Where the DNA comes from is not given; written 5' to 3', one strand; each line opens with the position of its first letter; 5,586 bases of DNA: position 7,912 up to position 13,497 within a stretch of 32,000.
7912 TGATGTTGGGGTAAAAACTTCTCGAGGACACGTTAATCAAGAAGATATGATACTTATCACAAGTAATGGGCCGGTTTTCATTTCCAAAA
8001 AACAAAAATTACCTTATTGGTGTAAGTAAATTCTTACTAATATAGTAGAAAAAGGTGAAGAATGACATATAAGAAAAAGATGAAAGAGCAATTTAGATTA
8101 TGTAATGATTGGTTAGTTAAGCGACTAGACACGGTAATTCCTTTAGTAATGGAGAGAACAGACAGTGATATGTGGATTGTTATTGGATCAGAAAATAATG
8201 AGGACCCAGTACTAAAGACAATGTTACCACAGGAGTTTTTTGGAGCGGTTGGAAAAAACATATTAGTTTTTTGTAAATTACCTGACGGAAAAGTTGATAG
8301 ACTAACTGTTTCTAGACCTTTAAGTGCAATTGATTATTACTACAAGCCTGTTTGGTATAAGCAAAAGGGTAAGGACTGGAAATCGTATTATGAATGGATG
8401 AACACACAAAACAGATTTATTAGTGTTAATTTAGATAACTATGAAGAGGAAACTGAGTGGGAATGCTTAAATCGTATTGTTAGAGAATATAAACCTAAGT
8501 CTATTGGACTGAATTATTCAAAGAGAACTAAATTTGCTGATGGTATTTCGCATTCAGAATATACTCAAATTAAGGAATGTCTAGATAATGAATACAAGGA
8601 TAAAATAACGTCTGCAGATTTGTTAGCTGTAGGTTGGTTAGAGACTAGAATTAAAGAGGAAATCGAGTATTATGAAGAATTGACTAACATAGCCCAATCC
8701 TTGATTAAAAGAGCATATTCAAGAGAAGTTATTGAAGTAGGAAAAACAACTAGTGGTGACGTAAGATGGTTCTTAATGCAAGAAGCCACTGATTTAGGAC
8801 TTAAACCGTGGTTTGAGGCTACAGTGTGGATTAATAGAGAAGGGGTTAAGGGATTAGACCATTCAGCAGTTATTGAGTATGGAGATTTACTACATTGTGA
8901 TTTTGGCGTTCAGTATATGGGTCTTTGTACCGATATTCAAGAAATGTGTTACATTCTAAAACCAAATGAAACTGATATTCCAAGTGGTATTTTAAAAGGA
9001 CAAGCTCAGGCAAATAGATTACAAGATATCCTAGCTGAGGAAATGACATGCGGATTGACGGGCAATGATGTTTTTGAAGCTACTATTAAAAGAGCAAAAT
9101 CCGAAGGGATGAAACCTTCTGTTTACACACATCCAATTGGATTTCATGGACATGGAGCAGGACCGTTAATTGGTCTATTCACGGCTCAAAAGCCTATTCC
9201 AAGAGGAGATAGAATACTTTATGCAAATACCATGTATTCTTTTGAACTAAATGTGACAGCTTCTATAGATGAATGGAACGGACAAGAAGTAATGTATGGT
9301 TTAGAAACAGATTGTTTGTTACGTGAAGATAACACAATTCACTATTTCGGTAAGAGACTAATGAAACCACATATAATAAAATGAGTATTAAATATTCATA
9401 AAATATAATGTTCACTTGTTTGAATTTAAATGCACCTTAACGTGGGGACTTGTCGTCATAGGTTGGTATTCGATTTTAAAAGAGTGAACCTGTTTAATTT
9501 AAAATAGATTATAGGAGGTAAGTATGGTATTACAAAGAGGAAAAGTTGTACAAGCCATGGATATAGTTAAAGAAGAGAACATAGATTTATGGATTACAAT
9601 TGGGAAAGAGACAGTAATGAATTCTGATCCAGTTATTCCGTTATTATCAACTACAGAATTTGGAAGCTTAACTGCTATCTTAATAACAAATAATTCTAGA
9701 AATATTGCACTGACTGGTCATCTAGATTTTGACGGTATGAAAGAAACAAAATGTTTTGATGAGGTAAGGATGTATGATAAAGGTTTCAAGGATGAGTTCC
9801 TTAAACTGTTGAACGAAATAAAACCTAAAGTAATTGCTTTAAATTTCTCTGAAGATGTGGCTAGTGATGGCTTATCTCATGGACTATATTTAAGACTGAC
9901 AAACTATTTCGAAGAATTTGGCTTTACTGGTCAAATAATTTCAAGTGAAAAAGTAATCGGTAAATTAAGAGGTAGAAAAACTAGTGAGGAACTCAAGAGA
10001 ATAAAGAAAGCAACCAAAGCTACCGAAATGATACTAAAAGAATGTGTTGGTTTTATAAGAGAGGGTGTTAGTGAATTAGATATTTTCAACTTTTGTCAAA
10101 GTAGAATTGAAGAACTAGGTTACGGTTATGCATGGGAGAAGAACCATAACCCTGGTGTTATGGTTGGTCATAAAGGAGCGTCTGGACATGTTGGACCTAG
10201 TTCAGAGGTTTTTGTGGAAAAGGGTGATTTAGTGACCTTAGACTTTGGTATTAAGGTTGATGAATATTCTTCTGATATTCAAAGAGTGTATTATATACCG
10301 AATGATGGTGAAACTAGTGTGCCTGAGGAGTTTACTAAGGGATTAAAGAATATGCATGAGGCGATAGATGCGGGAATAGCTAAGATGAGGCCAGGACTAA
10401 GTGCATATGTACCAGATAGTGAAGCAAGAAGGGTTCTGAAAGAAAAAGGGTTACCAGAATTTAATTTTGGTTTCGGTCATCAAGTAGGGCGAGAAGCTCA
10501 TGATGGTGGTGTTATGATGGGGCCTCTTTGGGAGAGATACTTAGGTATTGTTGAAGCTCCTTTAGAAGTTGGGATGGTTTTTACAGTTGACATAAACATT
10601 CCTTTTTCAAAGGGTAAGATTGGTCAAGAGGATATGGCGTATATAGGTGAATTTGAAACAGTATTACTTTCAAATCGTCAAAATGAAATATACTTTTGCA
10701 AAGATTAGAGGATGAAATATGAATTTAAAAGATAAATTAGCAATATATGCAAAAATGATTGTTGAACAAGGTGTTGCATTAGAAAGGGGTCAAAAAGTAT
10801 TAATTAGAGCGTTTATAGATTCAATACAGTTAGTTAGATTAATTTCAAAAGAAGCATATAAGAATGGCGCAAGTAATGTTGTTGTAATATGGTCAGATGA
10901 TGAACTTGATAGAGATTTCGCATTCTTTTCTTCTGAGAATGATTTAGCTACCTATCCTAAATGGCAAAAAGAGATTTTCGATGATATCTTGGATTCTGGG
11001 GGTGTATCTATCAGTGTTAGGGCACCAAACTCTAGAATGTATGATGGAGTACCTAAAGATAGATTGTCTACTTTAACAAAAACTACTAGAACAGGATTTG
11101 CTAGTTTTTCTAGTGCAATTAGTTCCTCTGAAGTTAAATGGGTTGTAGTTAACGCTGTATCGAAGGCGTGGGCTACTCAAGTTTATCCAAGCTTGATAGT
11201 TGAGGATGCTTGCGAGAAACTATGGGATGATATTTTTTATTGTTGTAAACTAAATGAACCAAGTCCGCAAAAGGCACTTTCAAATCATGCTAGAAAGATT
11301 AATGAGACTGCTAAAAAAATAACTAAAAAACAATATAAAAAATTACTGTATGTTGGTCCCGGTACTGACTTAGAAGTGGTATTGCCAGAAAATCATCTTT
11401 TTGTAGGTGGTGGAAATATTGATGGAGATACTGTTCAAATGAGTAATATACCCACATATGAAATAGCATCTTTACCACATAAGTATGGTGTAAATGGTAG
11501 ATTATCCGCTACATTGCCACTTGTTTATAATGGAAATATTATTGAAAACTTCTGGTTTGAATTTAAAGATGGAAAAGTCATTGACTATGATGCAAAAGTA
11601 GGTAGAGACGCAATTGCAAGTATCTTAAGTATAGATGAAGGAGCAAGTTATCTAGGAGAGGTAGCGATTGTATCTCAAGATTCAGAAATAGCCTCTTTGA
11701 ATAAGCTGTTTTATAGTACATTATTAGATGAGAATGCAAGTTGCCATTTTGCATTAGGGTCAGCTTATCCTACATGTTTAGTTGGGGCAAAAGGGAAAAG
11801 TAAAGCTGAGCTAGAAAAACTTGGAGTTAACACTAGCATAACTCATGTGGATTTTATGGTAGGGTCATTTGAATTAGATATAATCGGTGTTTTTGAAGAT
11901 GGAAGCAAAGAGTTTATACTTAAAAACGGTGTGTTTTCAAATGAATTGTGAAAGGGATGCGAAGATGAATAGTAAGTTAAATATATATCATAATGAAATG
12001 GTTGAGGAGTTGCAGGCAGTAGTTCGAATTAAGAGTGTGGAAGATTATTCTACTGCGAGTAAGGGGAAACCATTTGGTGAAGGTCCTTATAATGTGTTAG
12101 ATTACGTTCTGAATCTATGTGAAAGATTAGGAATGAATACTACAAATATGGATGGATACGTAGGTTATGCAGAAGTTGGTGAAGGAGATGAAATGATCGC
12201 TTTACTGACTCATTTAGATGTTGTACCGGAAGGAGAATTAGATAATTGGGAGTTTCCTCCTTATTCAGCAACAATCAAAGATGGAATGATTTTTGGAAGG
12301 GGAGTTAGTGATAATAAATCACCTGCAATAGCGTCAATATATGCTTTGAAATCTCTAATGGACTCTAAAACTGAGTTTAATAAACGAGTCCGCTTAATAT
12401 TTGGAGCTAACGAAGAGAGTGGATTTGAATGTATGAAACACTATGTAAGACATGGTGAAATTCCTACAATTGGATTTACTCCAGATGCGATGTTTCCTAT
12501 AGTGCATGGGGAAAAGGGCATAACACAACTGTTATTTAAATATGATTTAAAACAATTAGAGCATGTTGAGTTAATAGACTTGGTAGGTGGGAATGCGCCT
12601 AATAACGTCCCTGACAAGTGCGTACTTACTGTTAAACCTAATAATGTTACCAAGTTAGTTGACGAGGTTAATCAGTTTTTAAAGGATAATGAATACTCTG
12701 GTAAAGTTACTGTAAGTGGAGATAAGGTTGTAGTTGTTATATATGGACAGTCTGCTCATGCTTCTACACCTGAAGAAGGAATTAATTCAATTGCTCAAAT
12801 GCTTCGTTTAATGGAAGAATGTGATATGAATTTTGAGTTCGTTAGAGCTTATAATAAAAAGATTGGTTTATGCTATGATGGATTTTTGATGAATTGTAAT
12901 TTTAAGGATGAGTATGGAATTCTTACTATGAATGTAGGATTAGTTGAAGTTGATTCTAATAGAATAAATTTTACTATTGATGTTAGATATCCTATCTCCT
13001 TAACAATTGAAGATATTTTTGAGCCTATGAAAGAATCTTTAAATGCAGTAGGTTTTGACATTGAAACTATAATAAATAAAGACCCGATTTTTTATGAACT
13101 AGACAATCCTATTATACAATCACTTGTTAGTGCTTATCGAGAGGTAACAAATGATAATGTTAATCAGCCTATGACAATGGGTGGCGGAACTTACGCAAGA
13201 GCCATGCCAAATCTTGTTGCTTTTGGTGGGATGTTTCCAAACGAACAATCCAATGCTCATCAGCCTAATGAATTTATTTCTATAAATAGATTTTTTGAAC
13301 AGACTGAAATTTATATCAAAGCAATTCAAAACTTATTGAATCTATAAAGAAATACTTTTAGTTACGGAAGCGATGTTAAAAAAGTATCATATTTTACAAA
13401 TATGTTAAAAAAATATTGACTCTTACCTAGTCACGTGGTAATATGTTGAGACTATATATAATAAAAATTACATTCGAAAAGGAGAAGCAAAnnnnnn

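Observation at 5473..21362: Seven M24 (pita-bread) paralogues of three subtypes within 16 kb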

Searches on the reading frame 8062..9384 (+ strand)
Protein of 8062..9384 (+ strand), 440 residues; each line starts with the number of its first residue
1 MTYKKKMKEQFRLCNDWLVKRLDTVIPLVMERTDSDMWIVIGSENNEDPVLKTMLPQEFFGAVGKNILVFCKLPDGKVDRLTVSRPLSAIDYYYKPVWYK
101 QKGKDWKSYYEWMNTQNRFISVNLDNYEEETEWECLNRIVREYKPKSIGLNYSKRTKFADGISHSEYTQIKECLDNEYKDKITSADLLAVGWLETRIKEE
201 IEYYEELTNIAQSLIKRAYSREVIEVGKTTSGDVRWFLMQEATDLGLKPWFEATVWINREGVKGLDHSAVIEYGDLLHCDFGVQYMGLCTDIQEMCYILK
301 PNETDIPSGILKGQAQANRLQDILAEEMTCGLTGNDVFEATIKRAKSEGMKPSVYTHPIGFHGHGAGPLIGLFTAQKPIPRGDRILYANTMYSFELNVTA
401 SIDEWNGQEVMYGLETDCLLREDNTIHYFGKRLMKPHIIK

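Call 3: search_protein_families(library=pfam, proteins=[window:8062-9384:+], max_evalue=0.01)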
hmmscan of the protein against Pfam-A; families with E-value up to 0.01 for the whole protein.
window:8062-9384:+ (440 aa): 1 family
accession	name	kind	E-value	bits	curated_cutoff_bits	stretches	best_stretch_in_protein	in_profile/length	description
PF00557.29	Peptidase_M24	-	7.4e-10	39.4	23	1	209-405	8-195/208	Metallopeptidase family M24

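Call 5: search_protein_families(library=ncbifam, proteins=[window:8062-9384:+], max_evalue=0.01)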
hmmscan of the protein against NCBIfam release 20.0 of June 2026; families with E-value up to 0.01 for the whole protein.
window:8062-9384:+ (440 aa): 1 family
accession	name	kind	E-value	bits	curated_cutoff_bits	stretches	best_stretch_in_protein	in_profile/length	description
TIGR00500.1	met_pdase_I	equivalog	0.0012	18.4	171.35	1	257-367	70-170/247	type I methionyl aminopeptidase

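Call 55: search_protein_representatives(protein=window:8062-9384:+)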
Query: 440 residues. Proteins with E-value up to 0.001 (for the whole library): 1578; up to 1e-10: 698; up to 1e-30: 174. The best 150 are listed.
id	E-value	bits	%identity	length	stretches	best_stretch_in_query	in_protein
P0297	0.0e+00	1012.1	99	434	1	7-440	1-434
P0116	6.3e-105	368.0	43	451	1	8-438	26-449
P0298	1.3e-101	357.0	42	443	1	7-439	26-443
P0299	8.9e-100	351.0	42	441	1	13-439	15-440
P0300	3.8e-98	345.6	48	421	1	8-421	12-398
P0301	2.5e-95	336.3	43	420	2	126-430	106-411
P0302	6.6e-94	331.6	39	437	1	7-429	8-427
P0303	6.4e-91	321.8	41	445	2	129-439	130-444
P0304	2.4e-89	316.6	39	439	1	7-429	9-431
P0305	3.4e-89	316.1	46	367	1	8-360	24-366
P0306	3.3e-88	312.8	41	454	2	128-432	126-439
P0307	2.0e-87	310.3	42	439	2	129-440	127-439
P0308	2.6e-84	300.0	41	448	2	130-421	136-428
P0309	7.3e-83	295.2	42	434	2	129-439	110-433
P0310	1.3e-82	294.4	40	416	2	130-417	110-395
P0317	4.9e-77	276.0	41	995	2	130-419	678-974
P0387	1.3e-44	169.2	32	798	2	134-423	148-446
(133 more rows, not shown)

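Call 57: search_protein_families(library=pfam, proteins=[P0317, P0387], max_evalue=0.001)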
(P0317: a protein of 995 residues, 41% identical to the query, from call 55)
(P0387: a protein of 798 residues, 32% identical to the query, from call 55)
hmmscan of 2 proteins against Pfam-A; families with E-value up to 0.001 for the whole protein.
P0317 (995 aa): 3 families
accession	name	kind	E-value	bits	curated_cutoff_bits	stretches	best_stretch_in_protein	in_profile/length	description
PF00557.29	Peptidase_M24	-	1e-18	68.3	23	1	755-967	2-200/208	Metallopeptidase family M24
PF12706.13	Lactamase_B_2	-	1.2e-10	41.8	27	1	59-220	3-163/200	Beta-lactamase superfamily domain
PF13483.12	Lactamase_B_3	-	5.6e-08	33.4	24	1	42-203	2-117/160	Beta-lactamase superfamily domain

P0387 (798 aa): 3 families
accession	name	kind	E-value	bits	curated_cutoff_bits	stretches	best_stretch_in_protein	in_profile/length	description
PF00160.26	Pro_isomerase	-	2.8e-35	122.4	21.7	1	477-623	2-154/159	Cyclophilin type peptidyl-prolyl cis-trans isomerase/CLD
PF00254.34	FKBP_C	-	1.1e-18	67.8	21.1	1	693-797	5-93/94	FKBP-type peptidyl-prolyl cis-trans isomerase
PF00557.29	Peptidase_M24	-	2.1e-10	41.2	23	1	258-444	57-207/208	Metallopeptidase family M24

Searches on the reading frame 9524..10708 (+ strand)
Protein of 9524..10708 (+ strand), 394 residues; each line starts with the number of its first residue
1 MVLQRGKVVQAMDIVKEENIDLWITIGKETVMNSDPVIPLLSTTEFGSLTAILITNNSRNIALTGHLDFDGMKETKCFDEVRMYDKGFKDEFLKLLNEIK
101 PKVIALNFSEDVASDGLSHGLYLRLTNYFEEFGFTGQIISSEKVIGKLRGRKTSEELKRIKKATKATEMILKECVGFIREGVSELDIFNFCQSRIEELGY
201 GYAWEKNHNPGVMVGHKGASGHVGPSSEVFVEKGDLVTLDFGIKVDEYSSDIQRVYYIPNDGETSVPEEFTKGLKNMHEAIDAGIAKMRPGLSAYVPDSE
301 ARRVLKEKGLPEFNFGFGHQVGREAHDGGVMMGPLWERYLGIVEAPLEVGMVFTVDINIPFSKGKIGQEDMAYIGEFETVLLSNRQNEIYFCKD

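Call 3: search_protein_families(library=pfam, proteins=[window:9524-10708:+], max_evalue=0.01)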
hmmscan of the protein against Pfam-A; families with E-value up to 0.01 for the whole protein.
window:9524-10708:+ (394 aa): 1 family
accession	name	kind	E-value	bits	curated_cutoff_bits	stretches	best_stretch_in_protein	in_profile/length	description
PF00557.29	Peptidase_M24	-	1e-30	107.5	23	1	159-374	2-206/208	Metallopeptidase family M24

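Call 5: search_protein_families(library=ncbifam, proteins=[window:9524-10708:+], max_evalue=0.01)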
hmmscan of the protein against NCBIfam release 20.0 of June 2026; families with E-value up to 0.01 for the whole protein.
window:9524-10708:+ (394 aa): 11 families
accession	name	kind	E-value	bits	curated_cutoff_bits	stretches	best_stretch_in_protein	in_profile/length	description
NF007310.0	PRK09795.1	equivalog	1.2e-18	67.1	393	1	145-371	121-337/361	aminopeptidase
NF040821.1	dipep_PepQ_Arch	equivalog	2.3e-17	63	630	1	53-373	41-329/346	Xaa-Pro dipeptidase PepQ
TIGR00500.1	met_pdase_I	equivalog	2.6e-11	43.5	171.35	1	152-356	4-200/247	type I methionyl aminopeptidase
NF011720.0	PRK15173.1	subfamily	1.9e-09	37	420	1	139-376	103-326/343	peptidase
NF011173.0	PRK14575.1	equivalog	2.2e-09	36.8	850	1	139-376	166-389/406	putative peptidase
NF008970.0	PRK12318.1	equivalog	4e-06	26.3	267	1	152-359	44-244/291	methionyl aminopeptidase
TIGR00501.1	met_pdase_II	equivalog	5.7e-06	26.1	222.65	1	159-293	7-129/295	type II methionyl aminopeptidase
TIGR00495.1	crvDNA_42K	hypoth_equivalog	1.2e-05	24.2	430.05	1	158-370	21-240/383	ErbB3-binding protein EBP1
NF038259.1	ectoine_DoeA_2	exception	0.00012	20.9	575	1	142-355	144-347/386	ectoine hydrolase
NF011174.0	PRK14576.1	subfamily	0.00037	19.5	487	1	229-378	250-390/405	putative endopeptidase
NF008131.0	PRK10879.1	equivalog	0.00039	19.3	465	1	143-300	165-314/438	Xaa-Pro aminopeptidase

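Call 50: find_related_loci(query=A4, collection=metagenome_contigs, flank=10000)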
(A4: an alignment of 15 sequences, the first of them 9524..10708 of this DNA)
Query A4 (394 aa) in metagenome_contigs; peptide patterns used: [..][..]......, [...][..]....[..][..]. (x = any residue, [..] = any of these).
187 stretches matched a pattern; 25 encode a relative of the query (tblastn E <= 1e-3); 25 distinct loci.
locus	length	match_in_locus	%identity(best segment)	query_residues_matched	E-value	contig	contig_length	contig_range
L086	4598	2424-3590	56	2-393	2e-148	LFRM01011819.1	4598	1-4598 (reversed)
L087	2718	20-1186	57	2-393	2e-153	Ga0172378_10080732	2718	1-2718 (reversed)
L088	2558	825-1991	56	2-393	1e-153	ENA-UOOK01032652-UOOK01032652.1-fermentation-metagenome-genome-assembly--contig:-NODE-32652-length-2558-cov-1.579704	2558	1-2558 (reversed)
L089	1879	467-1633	58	2-393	2e-156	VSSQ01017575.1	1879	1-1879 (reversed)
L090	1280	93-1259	56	2-393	2e-156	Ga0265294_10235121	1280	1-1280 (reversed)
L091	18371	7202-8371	50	1-393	5e-130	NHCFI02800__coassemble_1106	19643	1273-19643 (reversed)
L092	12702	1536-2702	51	1-392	7e-130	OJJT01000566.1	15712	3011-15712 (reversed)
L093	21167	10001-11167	49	1-392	8e-128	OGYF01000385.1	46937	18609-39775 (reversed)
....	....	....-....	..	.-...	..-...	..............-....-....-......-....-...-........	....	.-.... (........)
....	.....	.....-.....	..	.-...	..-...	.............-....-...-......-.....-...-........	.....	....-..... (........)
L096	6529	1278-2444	49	1-392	7e-128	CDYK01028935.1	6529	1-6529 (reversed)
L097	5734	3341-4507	47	1-390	5e-127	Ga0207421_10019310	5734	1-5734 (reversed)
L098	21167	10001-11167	49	1-392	8e-128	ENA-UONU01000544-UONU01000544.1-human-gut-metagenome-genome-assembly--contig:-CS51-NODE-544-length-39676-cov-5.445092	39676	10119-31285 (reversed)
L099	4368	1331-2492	57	2-393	1e-123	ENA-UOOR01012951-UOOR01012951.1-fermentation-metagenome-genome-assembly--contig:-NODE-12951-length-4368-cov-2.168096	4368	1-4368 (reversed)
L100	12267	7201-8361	43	2-393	4e-111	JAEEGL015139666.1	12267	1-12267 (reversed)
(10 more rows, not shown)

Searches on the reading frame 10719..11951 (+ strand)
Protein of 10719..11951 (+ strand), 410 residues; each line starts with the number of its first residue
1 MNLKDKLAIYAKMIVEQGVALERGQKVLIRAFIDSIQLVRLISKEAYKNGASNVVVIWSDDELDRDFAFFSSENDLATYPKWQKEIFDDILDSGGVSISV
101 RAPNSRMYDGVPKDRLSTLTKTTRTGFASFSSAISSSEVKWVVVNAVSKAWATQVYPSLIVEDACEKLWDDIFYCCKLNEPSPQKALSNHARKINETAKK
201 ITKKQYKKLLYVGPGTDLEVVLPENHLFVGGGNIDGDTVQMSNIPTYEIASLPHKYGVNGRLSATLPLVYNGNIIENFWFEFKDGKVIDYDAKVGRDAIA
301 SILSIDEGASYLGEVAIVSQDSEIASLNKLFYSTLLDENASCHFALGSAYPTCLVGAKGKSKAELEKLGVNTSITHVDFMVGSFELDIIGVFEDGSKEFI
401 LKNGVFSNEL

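Call 3: search_protein_families(library=pfam, proteins=[window:10719-11951:+], max_evalue=0.01)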
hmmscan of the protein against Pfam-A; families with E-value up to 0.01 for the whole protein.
window:10719-11951:+ (410 aa): 1 family
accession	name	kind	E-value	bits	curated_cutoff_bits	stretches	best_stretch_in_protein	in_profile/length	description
PF02073.20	Peptidase_M29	-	1e-129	433.4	27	1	4-406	2-406/406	Thermophilic metalloprotease (M29)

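Call 5: search_protein_families(library=ncbifam, proteins=[window:10719-11951:+], max_evalue=0.01)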
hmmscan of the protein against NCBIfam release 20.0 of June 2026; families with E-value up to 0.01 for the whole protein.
window:10719-11951:+ (410 aa): 0 families

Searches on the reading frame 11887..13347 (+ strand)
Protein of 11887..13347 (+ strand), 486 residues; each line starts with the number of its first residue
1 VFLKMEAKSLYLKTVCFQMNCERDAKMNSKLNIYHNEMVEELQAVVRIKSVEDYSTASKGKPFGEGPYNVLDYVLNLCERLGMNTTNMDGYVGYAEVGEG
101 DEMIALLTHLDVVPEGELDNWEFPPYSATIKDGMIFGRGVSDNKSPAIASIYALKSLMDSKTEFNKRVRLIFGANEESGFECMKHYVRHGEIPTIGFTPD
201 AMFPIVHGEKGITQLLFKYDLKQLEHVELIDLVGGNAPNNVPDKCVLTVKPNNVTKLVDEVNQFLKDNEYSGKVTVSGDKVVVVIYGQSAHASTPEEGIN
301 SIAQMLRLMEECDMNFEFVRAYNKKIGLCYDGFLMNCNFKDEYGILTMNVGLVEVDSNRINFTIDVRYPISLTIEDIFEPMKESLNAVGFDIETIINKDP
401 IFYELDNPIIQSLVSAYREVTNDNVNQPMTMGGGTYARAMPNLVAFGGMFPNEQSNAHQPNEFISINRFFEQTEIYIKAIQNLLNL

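Call 3: search_protein_families(library=pfam, proteins=[window:11887-13347:+], max_evalue=0.01)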
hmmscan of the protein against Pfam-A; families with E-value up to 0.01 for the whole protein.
window:11887-13347:+ (486 aa): 4 families
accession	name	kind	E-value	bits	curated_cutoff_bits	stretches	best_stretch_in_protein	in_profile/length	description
PF01546.33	Peptidase_M20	-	8.6e-30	104.6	24.6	1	106-481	2-205/206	Peptidase family M20/M25/M40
PF07687.19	M20_dimer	-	1.2e-05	25.6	21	1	282-312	10-40/107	Peptidase dimerisation domain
PF04389.22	Peptidase_M28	-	3.1e-05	24.2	21.3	1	99-191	9-82/193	Peptidase family M28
PF23365.1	DUF7090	-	0.0076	16.4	27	0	246-313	92-152/192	Family of unknown function (DUF7090)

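Call 5: search_protein_families(library=ncbifam, proteins=[window:11887-13347:+], max_evalue=0.01)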
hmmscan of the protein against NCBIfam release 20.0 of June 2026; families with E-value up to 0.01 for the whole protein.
window:11887-13347:+ (486 aa): 51 families (the best 25 are shown)
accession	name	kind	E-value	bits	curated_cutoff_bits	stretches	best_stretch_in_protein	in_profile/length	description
NF005591.0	PRK07318.1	equivalog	5.6e-139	464.4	435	1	26-484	4-465/466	dipeptidase PepV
TIGR01887.1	dipeptidaselike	subfamily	4.1e-133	444.8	207.95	1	36-480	2-447/447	Sapep family Mn(2+)-dependent dipeptidase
NF005542.0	PRK07205.1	subfamily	1.6e-105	353.5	602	1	35-484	10-442/444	M20 family metallopeptidase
TIGR01886.1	dipeptidase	equivalog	2.2e-90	303.8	632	1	35-483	12-464/466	dipeptidase PepV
NF052477.1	3M3SH_dipept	exception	4.6e-90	302.8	1025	1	29-483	4-465/469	Cys-Gly-3M3SH dipeptidase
NF004809.0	PRK06156.1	equivalog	8.1e-69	233.1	438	1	32-483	95-567/573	dipeptidase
NF010589.0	PRK13983.1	equivalog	2.3e-40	138.8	333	2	27-181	5-165/409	M20 family metallo-hydrolase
TIGR01910.1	DapE-ArgE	subfamily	8.2e-40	137.2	217.6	2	64-214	17-180/373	ArgE/DapE family deacylase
NF006365.0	PRK08588.1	subfamily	1.3e-32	113.5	289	2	95-190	58-153/383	succinyl-diaminopimelate desuccinylase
NF009555.0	PRK13004.1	equivalog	4.1e-28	98.4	321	2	28-177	7-144/399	YgeY family selenium metabolism-linked hydrolase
NF006399.0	PRK08651.1-2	equivalog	4.4e-27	95.1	381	2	67-185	27-148/405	succinyl-diaminopimelate desuccinylase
NF006400.0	PRK08651.1-3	equivalog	4.6e-25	88.2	374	2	85-188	67-169/410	succinyl-diaminopimelate desuccinylase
NF009557.0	PRK13009.1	equivalog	9.3e-25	87.6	284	2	94-178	52-136/377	succinyl-diaminopimelate desuccinylase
NF005034.0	PRK06446.1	subfamily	6.2e-23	81.3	369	2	55-189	16-149/436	hypothetical protein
TIGR01246.1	dapE_proteo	equivalog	2e-21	76.4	361.8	2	95-179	49-133/370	succinyl-diaminopimelate desuccinylase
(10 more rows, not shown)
